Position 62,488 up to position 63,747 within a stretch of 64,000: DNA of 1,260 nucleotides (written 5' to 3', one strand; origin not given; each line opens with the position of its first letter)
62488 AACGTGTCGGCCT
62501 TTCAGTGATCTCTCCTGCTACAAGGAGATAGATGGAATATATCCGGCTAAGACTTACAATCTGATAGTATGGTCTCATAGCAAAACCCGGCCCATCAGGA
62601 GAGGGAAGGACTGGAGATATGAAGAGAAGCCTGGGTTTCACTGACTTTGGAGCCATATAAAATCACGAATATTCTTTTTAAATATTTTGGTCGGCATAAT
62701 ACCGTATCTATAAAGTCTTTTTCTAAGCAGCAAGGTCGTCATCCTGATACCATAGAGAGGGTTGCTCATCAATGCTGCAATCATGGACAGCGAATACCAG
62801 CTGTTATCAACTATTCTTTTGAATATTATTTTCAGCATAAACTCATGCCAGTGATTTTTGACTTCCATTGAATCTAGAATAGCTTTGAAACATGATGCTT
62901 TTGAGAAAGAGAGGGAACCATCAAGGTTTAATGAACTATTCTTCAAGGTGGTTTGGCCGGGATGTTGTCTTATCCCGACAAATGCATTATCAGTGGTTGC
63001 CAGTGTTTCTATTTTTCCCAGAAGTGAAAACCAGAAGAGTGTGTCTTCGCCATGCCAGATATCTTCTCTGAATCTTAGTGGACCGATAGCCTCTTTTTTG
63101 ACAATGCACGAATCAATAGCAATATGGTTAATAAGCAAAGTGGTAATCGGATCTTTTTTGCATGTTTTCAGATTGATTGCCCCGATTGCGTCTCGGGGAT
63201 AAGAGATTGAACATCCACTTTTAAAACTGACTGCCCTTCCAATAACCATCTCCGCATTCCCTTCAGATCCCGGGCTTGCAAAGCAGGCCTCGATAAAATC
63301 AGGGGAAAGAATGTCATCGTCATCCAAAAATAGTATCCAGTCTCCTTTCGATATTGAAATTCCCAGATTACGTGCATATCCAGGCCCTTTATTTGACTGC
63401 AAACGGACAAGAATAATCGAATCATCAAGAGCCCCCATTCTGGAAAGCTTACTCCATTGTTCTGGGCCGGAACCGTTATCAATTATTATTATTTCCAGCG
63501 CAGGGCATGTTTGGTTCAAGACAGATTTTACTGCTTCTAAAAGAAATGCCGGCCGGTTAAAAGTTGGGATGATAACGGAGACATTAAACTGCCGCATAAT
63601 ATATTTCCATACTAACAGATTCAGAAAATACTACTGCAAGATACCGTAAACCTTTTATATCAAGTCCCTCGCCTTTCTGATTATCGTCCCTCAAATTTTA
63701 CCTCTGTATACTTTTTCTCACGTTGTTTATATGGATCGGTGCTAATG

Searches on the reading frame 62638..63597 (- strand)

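Call 85: search_protein_families(library=pfam, proteins=[window:62638-63597:-], max_evalue=0.001)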
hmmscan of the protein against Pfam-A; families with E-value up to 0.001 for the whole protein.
window:62638-63597:- (319 aa): 3 families
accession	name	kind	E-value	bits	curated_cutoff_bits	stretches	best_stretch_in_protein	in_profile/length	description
PF00535.33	Glycos_transf_2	-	1e-30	107.3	23.3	1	7-138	1-131/168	Glycosyl transferase family 2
PF13641.12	Glyco_tranf_2_3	-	6.9e-12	46.3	27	1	6-104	3-106/230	Glycosyltransferase like family 2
PF10111.15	Glyco_tranf_2_2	-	1.3e-09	38.4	27.3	1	7-105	1-102/276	Glycosyltransferase like family 2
